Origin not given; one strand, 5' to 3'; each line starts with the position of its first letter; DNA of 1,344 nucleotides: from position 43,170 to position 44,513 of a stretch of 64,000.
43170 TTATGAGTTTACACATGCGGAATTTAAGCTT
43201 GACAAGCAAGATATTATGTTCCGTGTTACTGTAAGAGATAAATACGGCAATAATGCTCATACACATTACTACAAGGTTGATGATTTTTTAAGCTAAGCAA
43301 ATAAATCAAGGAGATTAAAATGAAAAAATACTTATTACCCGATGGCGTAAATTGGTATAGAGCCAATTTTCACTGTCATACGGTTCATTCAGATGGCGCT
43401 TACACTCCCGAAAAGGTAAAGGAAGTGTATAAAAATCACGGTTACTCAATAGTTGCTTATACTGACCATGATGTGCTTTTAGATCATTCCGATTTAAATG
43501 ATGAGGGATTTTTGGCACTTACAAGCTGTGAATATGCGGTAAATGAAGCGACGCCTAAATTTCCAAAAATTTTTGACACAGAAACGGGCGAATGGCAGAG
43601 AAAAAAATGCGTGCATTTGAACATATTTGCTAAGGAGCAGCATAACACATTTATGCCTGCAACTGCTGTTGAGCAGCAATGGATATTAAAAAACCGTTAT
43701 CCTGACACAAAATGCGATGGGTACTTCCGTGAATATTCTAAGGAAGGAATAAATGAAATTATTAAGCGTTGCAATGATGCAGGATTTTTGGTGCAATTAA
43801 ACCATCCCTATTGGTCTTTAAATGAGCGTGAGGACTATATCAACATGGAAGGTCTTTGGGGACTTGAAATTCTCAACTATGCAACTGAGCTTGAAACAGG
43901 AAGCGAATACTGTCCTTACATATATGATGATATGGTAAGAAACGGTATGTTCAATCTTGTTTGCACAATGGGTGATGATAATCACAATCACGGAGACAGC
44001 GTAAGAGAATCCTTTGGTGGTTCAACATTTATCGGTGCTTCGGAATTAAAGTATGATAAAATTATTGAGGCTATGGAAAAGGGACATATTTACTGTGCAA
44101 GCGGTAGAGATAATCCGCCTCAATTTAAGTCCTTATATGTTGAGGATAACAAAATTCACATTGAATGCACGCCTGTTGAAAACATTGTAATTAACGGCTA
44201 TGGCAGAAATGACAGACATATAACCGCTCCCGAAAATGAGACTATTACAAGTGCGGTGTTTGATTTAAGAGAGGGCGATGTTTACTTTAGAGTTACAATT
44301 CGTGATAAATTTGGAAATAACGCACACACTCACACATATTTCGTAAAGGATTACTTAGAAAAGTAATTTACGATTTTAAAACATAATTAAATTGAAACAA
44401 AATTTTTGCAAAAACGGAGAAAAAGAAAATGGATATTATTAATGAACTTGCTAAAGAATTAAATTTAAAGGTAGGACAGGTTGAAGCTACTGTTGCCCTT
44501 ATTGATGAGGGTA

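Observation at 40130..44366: Four head-to-tail PHP-domain phosphoesterase paralogs packed between rsuA and tex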

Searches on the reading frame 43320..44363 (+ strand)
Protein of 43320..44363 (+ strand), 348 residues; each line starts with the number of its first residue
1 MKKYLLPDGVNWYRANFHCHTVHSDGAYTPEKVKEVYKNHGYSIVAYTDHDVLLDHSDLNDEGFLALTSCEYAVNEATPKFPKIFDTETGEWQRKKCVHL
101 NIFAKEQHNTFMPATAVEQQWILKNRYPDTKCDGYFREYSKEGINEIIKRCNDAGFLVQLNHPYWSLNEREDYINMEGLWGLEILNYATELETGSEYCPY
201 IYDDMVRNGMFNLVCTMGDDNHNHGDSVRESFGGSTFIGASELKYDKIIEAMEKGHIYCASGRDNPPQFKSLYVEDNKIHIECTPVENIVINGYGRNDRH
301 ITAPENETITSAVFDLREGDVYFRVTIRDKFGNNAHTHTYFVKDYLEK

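Call 3: search_protein_families(library=pfam, proteins=[window:43320-44363:+], max_evalue=0.1)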
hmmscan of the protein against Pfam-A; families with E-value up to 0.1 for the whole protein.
window:43320-44363:+ (348 aa): 1 family
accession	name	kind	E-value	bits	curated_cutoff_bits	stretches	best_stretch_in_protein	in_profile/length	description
PF02811.25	PHP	-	0.00039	21.2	26.4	1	17-64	2-41/164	PHP domain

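Call 4: search_protein_families(library=ncbifam, proteins=[window:43320-44363:+], max_evalue=0.1)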
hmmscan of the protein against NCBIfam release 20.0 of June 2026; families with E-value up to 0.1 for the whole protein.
window:43320-44363:+ (348 aa): 8 families
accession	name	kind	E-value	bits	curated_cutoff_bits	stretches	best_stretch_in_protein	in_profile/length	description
NF038032.1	CehA_McbA_metalo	domain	9e-17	61.5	80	1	11-263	1-219/315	CehA/McbA family metallohydrolase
NF041577.1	nside_bi_sphtase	equivalog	2e-06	27.2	400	1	15-53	4-42/276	3',5'-nucleoside bisphosphate phosphatase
NF006375.0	PRK08609.1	equivalog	7.3e-05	21.5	426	1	14-54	336-376/571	DNA polymerase/3'-5' exonuclease PolX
NF047791.1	RNaseRnm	equivalog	7.5e-05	22.1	375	1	16-53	4-41/275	RNase RNM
NF004981.0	PRK06361.1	equivalog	0.00018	21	117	1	15-51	2-38/217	histidinol phosphate phosphatase domain-containing protein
NF041661.1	Cycl_ph_dihydrol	equivalog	0.0032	16.9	500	1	17-52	2-37/259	phosphoribosyl 1,2-cyclic phosphate 1,2-diphosphodiesterase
NF045780.1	TrlF_fam_ATP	equivalog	0.021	13.5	350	1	9-50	2-51/944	TrlF family AAA-like ATPase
NF006702.0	PRK09248.1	domain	0.059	12.9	264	0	14-53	4-44/246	PHP domain-containing protein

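Call 7: find_homologous_proteins(query=window:43320-44363:+)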
Query window:43320-44363:+ (348 aa): 1096 proteins with E <= 0.001 among 1998 candidates; the best 120 are listed.
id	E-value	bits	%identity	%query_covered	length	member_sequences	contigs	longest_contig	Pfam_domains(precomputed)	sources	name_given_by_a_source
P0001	2.4e-216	736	87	100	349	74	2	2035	-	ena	-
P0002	3.2e-212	722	86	100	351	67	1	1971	-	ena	-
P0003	3.3e-209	712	85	100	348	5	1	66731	-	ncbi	-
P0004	4.0e-207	706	85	100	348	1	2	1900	-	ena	-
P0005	2.0e-206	703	86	100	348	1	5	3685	-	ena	-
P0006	3.5e-206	702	85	100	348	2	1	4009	-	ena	-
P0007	6.4e-206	702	85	100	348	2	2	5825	-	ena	-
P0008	6.4e-206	702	83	100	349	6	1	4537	-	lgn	-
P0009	1.5e-205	700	85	100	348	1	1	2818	-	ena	-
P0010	2.7e-205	699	85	100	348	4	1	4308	-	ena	-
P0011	1.1e-204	698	85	100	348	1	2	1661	-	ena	-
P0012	2.6e-204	696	83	100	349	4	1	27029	-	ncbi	-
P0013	3.0e-204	696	83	100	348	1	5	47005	-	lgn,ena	-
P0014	3.6e-204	696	84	100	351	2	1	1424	-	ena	-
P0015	1.1e-203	694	84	100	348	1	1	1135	-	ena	-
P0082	1.6e-158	546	66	100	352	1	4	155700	-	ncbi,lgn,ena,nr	ncbi:MAG: PHP domain-containing protein [Clostridia bacterium]|nr:PHP domain-containing protein [Clo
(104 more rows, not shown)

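Call 9: find_encoding_contigs(protein=P0003, flank=10000, max_places=3)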
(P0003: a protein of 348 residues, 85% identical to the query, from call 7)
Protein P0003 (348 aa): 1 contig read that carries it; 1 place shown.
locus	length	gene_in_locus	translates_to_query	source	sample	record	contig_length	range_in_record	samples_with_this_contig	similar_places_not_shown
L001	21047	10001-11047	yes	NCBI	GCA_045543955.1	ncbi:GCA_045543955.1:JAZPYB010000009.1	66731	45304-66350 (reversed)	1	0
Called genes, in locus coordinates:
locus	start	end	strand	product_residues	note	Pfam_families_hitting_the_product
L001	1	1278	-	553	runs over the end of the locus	?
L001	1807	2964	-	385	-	PF00144:Beta-lactamase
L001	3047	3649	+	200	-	PF01764:Lipase_3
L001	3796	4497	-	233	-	-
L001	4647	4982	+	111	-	PF13240:Zn_Ribbon_1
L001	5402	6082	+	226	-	PF12773:DZR (faint), PF13240:Zn_Ribbon_1, PF13248:Zn_ribbon_3 (faint)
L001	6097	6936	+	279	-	-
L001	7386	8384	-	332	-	PF14057:GGGtGRT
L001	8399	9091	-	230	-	-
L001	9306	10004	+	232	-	PF01479:S4, PF00849:PseudoU_synth_2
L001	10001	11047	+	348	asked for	-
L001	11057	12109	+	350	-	-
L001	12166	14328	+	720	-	PF09371:Tex_N, PF22706:Tex_central_region, PF16921:Tex_YqgF, PF14635:HHH_7, PF12836:HHH_3, PF17674:HHH_9, PF00575:S1, PF23459:S1_RRP5, +1 more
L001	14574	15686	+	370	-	PF00005:ABC_tran, PF13304:AAA_21 (faint), PF17912:OB_MalK, PF08402:TOBE_2 (faint)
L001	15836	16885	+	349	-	PF01408:GFO_IDH_MocA, PF02629:CoA_binding (weak), PF22725:GFO_IDH_MocA_C3, PF02894:GFO_IDH_MocA_C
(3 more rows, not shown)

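Call 10: find_encoding_contigs(protein=P0082, flank=10000, max_places=3)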
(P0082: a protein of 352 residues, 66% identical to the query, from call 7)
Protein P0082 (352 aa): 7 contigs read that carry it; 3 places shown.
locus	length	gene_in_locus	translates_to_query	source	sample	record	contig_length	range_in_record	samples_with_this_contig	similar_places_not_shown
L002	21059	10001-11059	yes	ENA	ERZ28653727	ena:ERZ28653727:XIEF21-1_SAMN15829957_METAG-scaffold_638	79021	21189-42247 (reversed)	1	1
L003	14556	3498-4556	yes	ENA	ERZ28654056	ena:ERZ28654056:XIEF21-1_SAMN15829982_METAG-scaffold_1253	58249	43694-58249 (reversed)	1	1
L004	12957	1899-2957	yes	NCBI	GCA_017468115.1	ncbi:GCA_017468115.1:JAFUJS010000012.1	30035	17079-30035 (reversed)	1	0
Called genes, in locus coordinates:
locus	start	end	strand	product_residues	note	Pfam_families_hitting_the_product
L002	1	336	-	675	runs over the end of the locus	-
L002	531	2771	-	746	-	PF06480:FtsH_ext (weak), PF00004:AAA, PF07728:AAA_5 (faint), PF17862:AAA_lid_3, PF01434:Peptidase_M41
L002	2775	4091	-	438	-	PF01171:ATP_bind_3, PF11734:TilS_C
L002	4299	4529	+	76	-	-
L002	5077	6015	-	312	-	PF00753:Lactamase_B, PF12706:Lactamase_B_2 (weak)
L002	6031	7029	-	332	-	PF14057:GGGtGRT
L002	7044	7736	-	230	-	-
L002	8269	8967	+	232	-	PF01479:S4, PF00849:PseudoU_synth_2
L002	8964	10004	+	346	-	-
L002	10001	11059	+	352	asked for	-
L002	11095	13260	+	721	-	PF09371:Tex_N, PF22706:Tex_central_region, PF14639:YqgF, PF16921:Tex_YqgF, PF14635:HHH_7, PF12836:HHH_3, PF17674:HHH_9, PF00575:S1, +1 more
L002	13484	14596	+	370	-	PF00005:ABC_tran, PF13304:AAA_21 (faint), PF17912:OB_MalK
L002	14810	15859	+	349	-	PF01408:GFO_IDH_MocA, PF22725:GFO_IDH_MocA_C3, PF02894:GFO_IDH_MocA_C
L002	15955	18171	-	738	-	PF00754:F5_F8_type_C (faint)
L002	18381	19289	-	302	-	PF06574:FAD_syn, PF01687:Flavokinase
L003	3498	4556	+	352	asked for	-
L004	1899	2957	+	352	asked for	-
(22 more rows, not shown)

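Call 14: find_related_loci(query=A2, collection=genome_contigs, flank=8000)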
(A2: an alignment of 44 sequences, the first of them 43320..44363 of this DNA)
Query A2 (348 aa) in genome_contigs; peptide patterns used: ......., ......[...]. (x = any residue, [..] = any of these).
175 stretches matched a pattern; 104 encode a relative of the query (tblastn E <= 1e-3); the best 80 are kept; 75 distinct loci.
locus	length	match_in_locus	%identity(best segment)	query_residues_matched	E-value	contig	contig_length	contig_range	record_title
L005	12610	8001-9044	100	1-348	0e+0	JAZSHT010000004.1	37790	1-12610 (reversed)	MAG: Eubacteriales bacterium isolate T1900044574_TS20190040.MAGScoT_cleanbin_000048 SGB_476_k141_732293, whole genome sh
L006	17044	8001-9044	93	1-348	0e+0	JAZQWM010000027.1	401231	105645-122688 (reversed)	MAG: Eubacteriales bacterium isolate T1900045166_TC20190160.MAGScoT_cleanbin_000006 SGB_5139_k141_152067, whole genome s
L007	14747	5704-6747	92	1-348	0e+0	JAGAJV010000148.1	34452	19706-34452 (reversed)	MAG: Clostridia bacterium isolate RGIG8508 Water_deer_Cecum-2__c378516, whole genome shotgun sequence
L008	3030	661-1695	93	4-348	0e+0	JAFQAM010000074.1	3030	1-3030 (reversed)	MAG: Clostridia bacterium isolate RGIG1642 Goat_Cecum-1__c132492, whole genome shotgun sequence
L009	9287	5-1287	89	1-348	0e+0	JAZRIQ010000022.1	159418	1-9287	MAG: Eubacteriales bacterium isolate T1900045474_YK20190167.MAGScoT_cleanbin_000001 SGB_7249_k141_1150682, whole genome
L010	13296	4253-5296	87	1-348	0e+0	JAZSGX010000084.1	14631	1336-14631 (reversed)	MAG: Eubacteriales bacterium isolate T1900044577_TS20190043.MAGScoT_cleanbin_000013 SGB_511_k141_2982387, whole genome s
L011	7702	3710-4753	88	1-348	0e+0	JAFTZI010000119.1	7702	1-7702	MAG: Clostridia bacterium isolate RGIG4287 Roe_deer_Colon.Co__c1355150, whole genome shotgun sequence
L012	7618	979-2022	86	1-348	0e+0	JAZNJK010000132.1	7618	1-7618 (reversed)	MAG: Eubacteriales bacterium isolate T1900044680_TS20190146.MAGScoT_cleanbin_000021 SGB_1680_k141_3124041, whole genome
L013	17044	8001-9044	84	1-348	0e+0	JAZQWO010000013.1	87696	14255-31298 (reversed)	MAG: Eubacteriales bacterium isolate T1900045166_TC20190160.MAGScoT_cleanbin_000001 SGB_5137_k141_1191481, whole genome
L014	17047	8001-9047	85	1-348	0e+0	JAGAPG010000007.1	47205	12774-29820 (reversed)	MAG: Clostridia bacterium isolate RGIG8649 Water_deer_Cecum.Co__c311408, whole genome shotgun sequence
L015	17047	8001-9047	84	1-348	0e+0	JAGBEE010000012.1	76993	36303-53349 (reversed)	MAG: Clostridia bacterium isolate RGIG9037 Water_deer_Rectum-4__c1483, whole genome shotgun sequence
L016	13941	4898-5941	82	1-348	0e+0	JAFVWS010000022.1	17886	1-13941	MAG: Clostridia bacterium isolate RGIG5464 Sheep_Colon-5__c272420, whole genome shotgun sequence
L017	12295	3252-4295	83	1-348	0e+0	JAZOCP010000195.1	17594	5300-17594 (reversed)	MAG: Eubacteriales bacterium isolate T1900044755_TS20190421.MAGScoT_cleanbin_000062 SGB_2272_k141_159648, whole genome s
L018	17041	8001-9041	82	1-348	0e+0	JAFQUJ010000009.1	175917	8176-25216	MAG: Clostridia bacterium isolate RGIG2159 Goat_Colon.Co__c1423915, whole genome shotgun sequence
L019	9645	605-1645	82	1-348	0e+0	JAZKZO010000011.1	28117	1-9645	MAG: Eubacteriales bacterium isolate T1900045088_TC20190082.MAGScoT_cleanbin_000003 SGB_4692_k141_74971, whole genome sh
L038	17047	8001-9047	77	1-348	0e+0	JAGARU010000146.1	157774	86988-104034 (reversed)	MAG: Clostridia bacterium isolate RGIG8715 Water_deer_Colon-4__c364483, whole genome shotgun sequence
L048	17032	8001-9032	62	1-345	2e-147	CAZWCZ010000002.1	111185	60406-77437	MAG TPA_asm: uncultured Lachnospiraceae bacterium isolate SRP225648_co1_459 genome assembly, contig: NODE_188_length_111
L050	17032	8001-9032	61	1-347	4e-144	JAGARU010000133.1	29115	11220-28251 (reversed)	MAG: Clostridia bacterium isolate RGIG8715 Water_deer_Colon-4__c322108, whole genome shotgun sequence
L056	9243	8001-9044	58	1-346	4e-128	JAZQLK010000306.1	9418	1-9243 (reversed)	MAG: Eubacteriales bacterium isolate T1900044609_TS20190075.MAGScoT_cleanbin_000117 SGB_791_k141_2444793, whole genome s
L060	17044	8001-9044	51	1-346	1e-110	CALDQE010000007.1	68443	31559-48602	MAG TPA_asm: uncultured Verrucomicrobia bacterium isolate SRR6425821_bin.29_CONCOCT_v1.1_MAG genome assembly, contig: ER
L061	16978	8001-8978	49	1-344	5e-104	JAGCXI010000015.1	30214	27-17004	MAG: Clostridia bacterium isolate RGIG10208 Yak_Rumen-5__c343546, whole genome shotgun sequence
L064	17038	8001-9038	47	1-345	3e-102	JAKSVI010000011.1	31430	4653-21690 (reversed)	MAG: Bacilli bacterium isolate Horse_feces355 MAG355_11, whole genome shotgun sequence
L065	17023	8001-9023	47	1-342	4e-102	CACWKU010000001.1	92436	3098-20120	uncultured bacterium isolate RUG10674 genome assembly, contig: RUG10674_asm_1, whole genome shotgun sequence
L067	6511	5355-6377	47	1-342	9e-101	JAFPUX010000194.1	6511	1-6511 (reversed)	MAG: Kiritimatiellae bacterium isolate RGIG1497 Goat_Abomasum-2__c174195, whole genome shotgun sequence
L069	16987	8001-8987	48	1-345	4e-100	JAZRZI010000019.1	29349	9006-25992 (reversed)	MAG: Bacilli bacterium isolate T1900044948_TA20190001.MAGScoT_cleanbin_000043 SGB_3510_k141_1644524, whole genome shotgu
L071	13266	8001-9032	45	1-346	3e-99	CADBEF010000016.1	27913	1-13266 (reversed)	uncultured bacterium isolate RUG13889 genome assembly, contig: RUG13889_asm_16, whole genome shotgun sequence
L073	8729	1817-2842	45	1-344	4e-98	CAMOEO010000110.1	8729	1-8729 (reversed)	MAG: uncultured Verrucomicrobia bacterium isolate SRR873600_bin.10_metaWRAP_v1.3_MAG genome assembly, contig: NODE_19026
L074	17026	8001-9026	45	1-344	5e-98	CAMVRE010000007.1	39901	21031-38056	MAG TPA_asm: uncultured Verrucomicrobia bacterium isolate SRR8387717_bin.9_metaWRAP_v1.3_MAG genome assembly, contig: ER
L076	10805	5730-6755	45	1-344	1e-97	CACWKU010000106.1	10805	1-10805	uncultured bacterium isolate RUG10674 genome assembly, contig: RUG10674_asm_106, whole genome shotgun sequence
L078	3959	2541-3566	44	1-344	2e-97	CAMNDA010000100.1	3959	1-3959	MAG: uncultured Verrucomicrobia bacterium isolate SRR873595_bin.42_metaWRAP_v1.3_MAG genome assembly, contig: ERZ1756110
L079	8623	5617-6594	47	1-345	1e-94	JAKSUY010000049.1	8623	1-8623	MAG: Bacilli bacterium isolate Horse_feces345 MAG345_49, whole genome shotgun sequence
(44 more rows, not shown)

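Call 19: predict_structure(alignment_id=A2)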
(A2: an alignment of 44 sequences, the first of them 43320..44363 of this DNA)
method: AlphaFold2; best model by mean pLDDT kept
length: 348 residues; sequences in the alignment: 44
mean_pLDDT: 94.6   pTM: 0.92
mean pLDDT of the five models: 94.6, 93.3, 93.1, 90.8, 90.6
residues with pLDDT >= 90: 300; 70-90: 46; 50-70: 2; < 50: 0
segments of 3 or more residues with pLDDT < 50: none
pLDDT, mean of each block of 10 residues (from residue 1): 95 96 94 95 97 98 98 94 87 93 98 97 96 97 98 98 92 96 93 87 95 91 76 95 98 98 94 98 98 92 95 97 97 96 94
secondary structure, 60 per line:
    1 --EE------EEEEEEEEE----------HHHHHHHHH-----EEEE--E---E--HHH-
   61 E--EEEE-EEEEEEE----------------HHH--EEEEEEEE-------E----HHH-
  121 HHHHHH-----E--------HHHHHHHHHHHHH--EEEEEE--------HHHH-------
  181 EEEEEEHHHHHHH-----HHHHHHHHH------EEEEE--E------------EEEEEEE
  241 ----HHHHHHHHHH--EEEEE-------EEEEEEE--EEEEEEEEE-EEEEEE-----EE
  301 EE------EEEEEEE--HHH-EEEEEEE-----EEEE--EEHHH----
elements in order: E11-19 H30-38 E44-47 E64-67 E69-75 E97-104 H121-126 H141-153 E156-161 H170-173 E181-186 H187-193 H199-207 E214-218 E234-240 H245-254 E257-261 E269-275 E278-286 E288-293 E299-302 E309-315 E322-328 E334-337

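Call 25: search_protein_families(library=pfam, proteins=[L069:8992-11223:+, L069:6265-7800:-, L069:3020-6247:-, L069:11229-12089:+, L069:12089-13054:+, L069:13210-15591:+, L064:9037-9912:+, L064:4812-7829:-, L079:2953-5592:+, L073:12-1817:+], max_evalue=0.001)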
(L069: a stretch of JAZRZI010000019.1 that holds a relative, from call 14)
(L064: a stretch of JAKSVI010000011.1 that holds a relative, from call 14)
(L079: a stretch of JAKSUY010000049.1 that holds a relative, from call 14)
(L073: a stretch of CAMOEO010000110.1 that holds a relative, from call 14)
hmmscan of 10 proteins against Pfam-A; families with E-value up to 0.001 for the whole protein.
L069:8992-11223:+ (744 aa): 3 families
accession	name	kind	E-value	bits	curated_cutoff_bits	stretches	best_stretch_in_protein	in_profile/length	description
PF00933.27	Glyco_hydro_3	-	3.3e-53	181.6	27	1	23-332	1-315/316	Glycosyl hydrolase family 3 N terminal domain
PF01915.27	Glyco_hydro_3_C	-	6.1e-32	111.6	31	1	372-633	2-200/200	Glycosyl hydrolase family 3 C-terminal domain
PF14310.12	Fn3-like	-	1.6e-10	41.4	25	1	668-734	2-68/71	Fibronectin type III-like domain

L069:6265-7800:- (511 aa): 7 families
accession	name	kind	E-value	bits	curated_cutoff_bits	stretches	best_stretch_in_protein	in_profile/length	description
PF00005.33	ABC_tran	-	8.8e-30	104.5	25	1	43-251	2-136/137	ABC transporter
PF17912.7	OB_MalK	-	1.4e-08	35.9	27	1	325-355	1-32/53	MalK OB fold domain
PF13304.12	AAA_21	-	1.3e-06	29.1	27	0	105-284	128-300/304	AAA domain, putative AbiEii toxin, Type IV TA system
PF08402.16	TOBE_2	-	1.2e-05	25.8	21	1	432-503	1-76/76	TOBE domain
PF03215.21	Rad17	-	6.4e-05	23.4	23.8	1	41-119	34-112/186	Rad17 P-loop domain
PF02463.25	SMC_N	-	0.00014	21.8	40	0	51-296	23-210/220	RecF/RecN/SMC N terminal domain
PF20720.3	nSTAND3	-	0.00061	20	27.2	0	47-73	12-38/155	Novel STAND NTPase 3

L069:3020-6247:- (1075 aa): 1 family
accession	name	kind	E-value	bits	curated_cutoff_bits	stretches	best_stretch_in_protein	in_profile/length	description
PF00149.33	Metallophos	-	2.6e-10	41.5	21.5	1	181-416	2-191/191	Calcineurin-like phosphoesterase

L069:11229-12089:+ (287 aa): 1 family
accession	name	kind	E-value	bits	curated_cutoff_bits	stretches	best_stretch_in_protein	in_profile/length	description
PF01261.30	AP_endonuc_2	-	1.7e-28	100.5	31.1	1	23-244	2-230/249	Xylose isomerase-like TIM barrel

L069:12089-13054:+ (322 aa): 1 family
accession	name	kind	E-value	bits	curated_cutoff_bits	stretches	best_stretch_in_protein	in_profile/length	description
PF18998.6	Flg_new_2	-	1.9e-13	50.6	23.6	2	34-95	4-72/73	Divergent InlB B-repeat domain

L069:13210-15591:+ (794 aa): 1 family
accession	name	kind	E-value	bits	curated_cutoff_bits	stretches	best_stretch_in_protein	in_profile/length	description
PF00149.33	Metallophos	-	9.6e-11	42.9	21.5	1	120-356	1-190/191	Calcineurin-like phosphoesterase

L064:9037-9912:+ (292 aa): 2 families
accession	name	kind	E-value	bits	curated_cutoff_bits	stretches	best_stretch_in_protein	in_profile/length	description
PF01261.30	AP_endonuc_2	-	4.5e-31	108.9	31.1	1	26-253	2-230/249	Xylose isomerase-like TIM barrel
PF03786.19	UxuA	-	0.00054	19.3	23.7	1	119-248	178-314/352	D-mannonate dehydratase (UxuA)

L064:4812-7829:- (1005 aa): 1 family
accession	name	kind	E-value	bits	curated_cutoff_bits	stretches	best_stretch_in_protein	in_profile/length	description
PF00149.33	Metallophos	-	3.1e-09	38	21.5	1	116-351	3-191/191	Calcineurin-like phosphoesterase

L079:2953-5592:+ (880 aa): 3 families
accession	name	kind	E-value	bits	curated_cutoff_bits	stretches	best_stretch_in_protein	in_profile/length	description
PF18998.6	Flg_new_2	-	2.9e-11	43.6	23.6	1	45-107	2-71/73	Divergent InlB B-repeat domain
PF00149.33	Metallophos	-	4.3e-09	37.5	21.5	1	192-423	2-190/191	Calcineurin-like phosphoesterase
PF16820.11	PKD_3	-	0.00012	22.3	26.3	0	126-164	17-57/68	PKD-like domain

L073:12-1817:+ (602 aa): 3 families
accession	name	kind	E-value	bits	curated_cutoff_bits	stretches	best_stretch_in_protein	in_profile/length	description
PF00933.27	Glyco_hydro_3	-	3.5e-43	148.7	27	1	1-189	123-316/316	Glycosyl hydrolase family 3 N terminal domain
PF01915.27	Glyco_hydro_3_C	-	7.5e-40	137.5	31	1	228-486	2-200/200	Glycosyl hydrolase family 3 C-terminal domain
PF14310.12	Fn3-like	-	5.4e-14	52.5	25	1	524-589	1-66/71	Fibronectin type III-like domain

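Call 26: search_protein_families(library=pfam, proteins=[L060:9076-10734:+, L060:4110-6434:+, L061:3969-7016:+, L061:1462-3780:+, L061:9035-10396:+, L061:10453-11622:+, L074:9057-10352:+, L074:7298-7933:+, L048:9122-11530:-, L050:6695-7978:+], max_evalue=0.001)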
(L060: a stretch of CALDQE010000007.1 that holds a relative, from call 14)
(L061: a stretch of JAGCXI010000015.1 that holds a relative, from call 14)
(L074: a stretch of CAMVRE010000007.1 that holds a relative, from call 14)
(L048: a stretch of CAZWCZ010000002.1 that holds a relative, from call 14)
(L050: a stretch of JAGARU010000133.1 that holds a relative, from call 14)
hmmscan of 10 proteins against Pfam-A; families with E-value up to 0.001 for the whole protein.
L060:9076-10734:+ (553 aa): 2 families
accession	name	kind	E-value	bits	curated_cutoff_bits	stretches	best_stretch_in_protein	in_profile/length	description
PF00149.33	Metallophos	-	5.4e-16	60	21.5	1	48-285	1-190/191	Calcineurin-like phosphoesterase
PF12850.12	Metallophos_2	-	0.0006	20.3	27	0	49-137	2-63/154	Calcineurin-like phosphoesterase superfamily domain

L060:4110-6434:+ (775 aa): 0 families

L061:3969-7016:+ (1016 aa): 3 families
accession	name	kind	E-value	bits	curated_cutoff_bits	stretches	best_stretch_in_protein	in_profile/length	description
PF01074.27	Glyco_hydro_38N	-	2.2e-57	194.9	25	1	262-510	2-257/270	Glycosyl hydrolases family 38 N-terminal domain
PF07748.19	Glyco_hydro_38C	-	2.7e-24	87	25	1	701-921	1-203/206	Glycosyl hydrolases family 38 C-terminal domain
PF09261.16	Alpha-mann_mid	-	1.2e-15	57.8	31.1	1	527-607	1-87/96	Alpha mannosidase middle domain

L061:1462-3780:+ (773 aa): 3 families
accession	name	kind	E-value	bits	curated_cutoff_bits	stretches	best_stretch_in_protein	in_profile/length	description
PF01055.32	Glyco_hydro_31_2nd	-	1.9e-40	139.6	23.5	1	268-584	3-327/328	Glycosyl hydrolases family 31 TIM-barrel domain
PF21365.3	Glyco_hydro_31_3rd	-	2.5e-24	86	24.4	1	593-679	1-84/87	Glycosyl hydrolase family 31 C-terminal domain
PF13802.12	Gal_mutarotas_2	-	5.9e-09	36.9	27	1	61-220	9-180/184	Glycosyl hydrolase 31 N-terminal galactose mutarotase-like domain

L061:9035-10396:+ (454 aa): 2 families
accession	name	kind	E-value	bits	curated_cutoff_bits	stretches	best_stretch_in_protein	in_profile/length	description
PF00206.25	Lyase_1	-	9.7e-108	360.7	27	1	11-336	1-312/312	Lyase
PF10415.14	FumaraseC_C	-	1.5e-23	83.4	32.5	1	402-454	1-53/54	Fumarase C C-terminus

L061:10453-11622:+ (390 aa): 3 families
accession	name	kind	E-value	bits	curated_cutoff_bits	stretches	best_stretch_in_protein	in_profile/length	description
PF00390.24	malic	-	1e-32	113.9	23.1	2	16-108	2-115/182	Malic enzyme, N-terminal domain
PF03949.21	Malic_M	-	1.4e-27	97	23.5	1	162-381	3-256/258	Malic enzyme, NAD binding domain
PF00208.27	ELFV_dehydrog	-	5.2e-05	23.5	23.4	1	158-248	5-90/241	Glutamate/Leucine/Phenylalanine/Valine dehydrogenase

L074:9057-10352:+ (432 aa): 0 families

L074:7298-7933:+ (212 aa): 2 families
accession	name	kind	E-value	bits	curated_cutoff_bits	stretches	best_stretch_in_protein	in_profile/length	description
PF13472.12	Lipase_GDSL_2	-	3e-22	80.4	32.9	1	7-198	3-178/178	GDSL-like Lipase/Acylhydrolase family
PF00657.28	Lipase_GDSL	-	7.1e-12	46.3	23.6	1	3-203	1-208/208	GDSL-like Lipase/Acylhydrolase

L048:9122-11530:- (802 aa): 4 families
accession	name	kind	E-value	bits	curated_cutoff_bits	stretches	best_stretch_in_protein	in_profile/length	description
PF22666.2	Glyco_hydro_2_N2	-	2.2e-38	132.4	27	1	2-160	13-167/167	Glycosyl hydrolase 2 galactose-binding domain-like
PF17753.7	Ig_mannosidase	-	4.8e-14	52.2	22.6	1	716-801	1-81/81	Ig-fold domain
PF00703.27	Glyco_hydro_2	-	6.7e-07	30.5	23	1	172-272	3-109/109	Glycosyl hydrolases family 2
PF02837.24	Glyco_hydro_2_N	-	0.0001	22.7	28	1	41-106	69-133/169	Glycosyl hydrolases family 2, sugar binding domain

L050:6695-7978:+ (428 aa): 2 families
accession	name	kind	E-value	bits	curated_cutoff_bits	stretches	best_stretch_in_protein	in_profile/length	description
PF02127.20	Peptidase_M18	-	1.3e-114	383.8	24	1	8-413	1-432/432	Aminopeptidase I zinc metalloprotease (M18)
PF05343.19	Peptidase_M42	-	1.9e-07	30.9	23.2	1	309-407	197-291/292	M42 glutamyl aminopeptidase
